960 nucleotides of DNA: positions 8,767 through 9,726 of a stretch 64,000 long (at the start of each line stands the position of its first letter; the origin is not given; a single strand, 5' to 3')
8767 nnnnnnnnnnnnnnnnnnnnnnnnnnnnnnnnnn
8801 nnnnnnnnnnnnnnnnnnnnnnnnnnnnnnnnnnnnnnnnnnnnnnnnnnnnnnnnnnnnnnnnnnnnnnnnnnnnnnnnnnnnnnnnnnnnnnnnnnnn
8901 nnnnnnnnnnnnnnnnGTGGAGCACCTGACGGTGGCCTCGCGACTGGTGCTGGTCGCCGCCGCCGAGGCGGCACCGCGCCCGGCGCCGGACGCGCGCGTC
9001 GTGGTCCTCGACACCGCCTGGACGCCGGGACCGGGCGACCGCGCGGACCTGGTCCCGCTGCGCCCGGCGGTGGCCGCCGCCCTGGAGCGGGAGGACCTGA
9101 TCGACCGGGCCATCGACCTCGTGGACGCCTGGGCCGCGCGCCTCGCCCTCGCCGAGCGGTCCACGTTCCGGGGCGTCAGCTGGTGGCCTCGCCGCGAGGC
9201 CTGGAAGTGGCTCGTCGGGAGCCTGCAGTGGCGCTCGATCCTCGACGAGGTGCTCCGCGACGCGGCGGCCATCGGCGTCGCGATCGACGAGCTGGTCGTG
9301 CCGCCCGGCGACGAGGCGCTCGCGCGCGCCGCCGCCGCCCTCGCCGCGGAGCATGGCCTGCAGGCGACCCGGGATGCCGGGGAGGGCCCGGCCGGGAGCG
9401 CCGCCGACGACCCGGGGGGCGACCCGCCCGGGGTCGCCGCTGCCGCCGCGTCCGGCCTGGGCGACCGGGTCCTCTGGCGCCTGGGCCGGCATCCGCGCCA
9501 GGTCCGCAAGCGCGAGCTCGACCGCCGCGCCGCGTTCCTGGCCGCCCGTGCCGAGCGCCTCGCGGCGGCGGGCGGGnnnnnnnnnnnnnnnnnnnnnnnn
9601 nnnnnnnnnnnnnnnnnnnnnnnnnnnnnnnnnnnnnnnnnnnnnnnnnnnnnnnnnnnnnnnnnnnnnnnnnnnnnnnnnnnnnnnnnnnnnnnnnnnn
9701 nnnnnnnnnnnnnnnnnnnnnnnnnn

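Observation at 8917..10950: TagF/KpsC-like GT-B protein next to the CMP-sugar genes: candidate nonulosonate or polyol-phosphate transferase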

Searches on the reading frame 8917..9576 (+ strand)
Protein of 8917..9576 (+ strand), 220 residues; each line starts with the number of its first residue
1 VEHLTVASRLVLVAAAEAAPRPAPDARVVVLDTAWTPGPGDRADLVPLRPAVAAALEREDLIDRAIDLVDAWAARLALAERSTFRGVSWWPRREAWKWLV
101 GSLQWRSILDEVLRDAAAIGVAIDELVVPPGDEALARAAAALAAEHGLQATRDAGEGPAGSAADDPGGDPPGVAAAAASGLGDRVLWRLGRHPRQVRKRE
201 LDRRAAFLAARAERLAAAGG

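Call 75: predict_structure(alignment_id=A2)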
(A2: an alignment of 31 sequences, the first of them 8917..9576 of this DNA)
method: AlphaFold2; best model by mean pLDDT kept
length: 220 residues; sequences in the alignment: 31
mean_pLDDT: 86.5   pTM: 0.67
mean pLDDT of the five models: 86.5, 84.6, 83.5, 83.4, 82.6
residues with pLDDT >= 90: 150; 70-90: 37; 50-70: 15; < 50: 18
segments of 3 or more residues with pLDDT < 50: 163-178
pLDDT, mean of each block of 10 residues (from residue 1): 76 97 96 97 97 96 94 93 87 91 97 96 96 95 97 72 44 46 75 84 94 86
secondary structure, 60 per line:
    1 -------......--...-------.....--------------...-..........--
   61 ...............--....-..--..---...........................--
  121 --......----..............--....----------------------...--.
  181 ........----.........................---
elements in order: E8-13 E26-30 E45-47 H49-58 H61-75 H78-81 H92-118 E123-128 H133-146 E149-152 H180-188 H193-217

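Call 77: fold_search(model_id=the predicted structure, library=pdb)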
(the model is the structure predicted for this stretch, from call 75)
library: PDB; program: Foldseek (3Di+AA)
matches with E <= 10: 851; with E <= 0.001: 0
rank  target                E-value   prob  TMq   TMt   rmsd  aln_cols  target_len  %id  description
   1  1kp2                  2.8e-02  0.57  0.25  0.16   9.2       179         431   12  Crystal Structure of E. coli Argininosuccinate Synthetase in Complex with ATP (released 2002-04-17)
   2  6su7_A                8.4e-02  0.84  0.32  0.17   9.2       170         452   14  Complex between a UDP-glucosyltransferase from Polygonum tinctorium capable of glucosylating indoxyl and 3,4-Dichloroa (released 2020-09-30)
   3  1kp3                  1.2e-01  0.30  0.25  0.15   9.4       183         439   12  Crystal Structure of E. coli Argininosuccinate Synthetase in Complex with ATP and Citrulline (released 2002-04-17)
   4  6e5y                  1.3e-01  0.35  0.26  0.16   7.7       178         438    9  1.50 Angstrom Resolution Crystal Structure of Argininosuccinate Synthase from Bordetella pertussis in Complex with AMP. (released 2018-08-01)
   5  6su7_D                1.4e-01  0.77  0.33  0.18  10.7       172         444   14  Complex between a UDP-glucosyltransferase from Polygonum tinctorium capable of glucosylating indoxyl and 3,4-Dichloroa (released 2020-09-30)
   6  6su6_A                1.5e-01  0.72  0.31  0.16   9.4       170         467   14  Complex between a UDP-glucosyltransferase from Polygonum tinctorium capable of glucosylating indoxyl and UDP-glucose (released 2020-09-30)
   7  5nlm_A                1.5e-01  0.63  0.30  0.16   9.2       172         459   14  Complex between a UDP-glucosyltransferase from Polygonum tinctorium capable of glucosylating indoxyl and indoxyl sulfa (released 2018-01-31)
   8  7e8j_B                1.9e-01  0.13  0.19  0.20  11.0       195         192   11  Crystal structure of Proteinaceous RNase P (PRORP) from Thermococcus celer (released 2022-03-02)
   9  6su6_B                2.2e-01  0.66  0.32  0.17  10.9       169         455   14  Complex between a UDP-glucosyltransferase from Polygonum tinctorium capable of glucosylating indoxyl and UDP-glucose (released 2020-09-30)
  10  7nqr_A                2.2e-01  0.30  0.16  0.10   4.8        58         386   14  Plasmodium falciparum Hsp70-x chaperone nucleotide binding domain in complex with Z287256168 (released 2021-03-10)
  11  4cw7_F                2.4e-01  0.33  0.18  0.29   5.3        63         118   22  Structure of the Fap7-Rps14 complex in complex with ATP (released 2014-05-28)
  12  7e8j_A                2.4e-01  0.18  0.21  0.23  10.0       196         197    9  Crystal structure of Proteinaceous RNase P (PRORP) from Thermococcus celer (released 2022-03-02)
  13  5tme                  2.5e-01  0.72  0.31  0.17   9.3       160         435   15  Crystal structure of Os79 from O. sativa in complex with UDP. (released 2016-11-02)
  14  1hux_A                2.9e-01  0.18  0.18  0.16  13.2       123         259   18  CRYSTAL STRUCTURE OF THE ACIDAMINOCOCCUS FERMENTANS (R)-2-HYDROXYGLUTARYL-COA DEHYDRATASE COMPONENT A (released 2001-03-21)
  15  4efk_A                3.5e-01  0.30  0.30  0.24   8.6       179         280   16  Pantothenate synthetase in complex with N,N-DIMETHYLTHIOPHENE-3-SULFONAMIDE (released 2013-03-13)
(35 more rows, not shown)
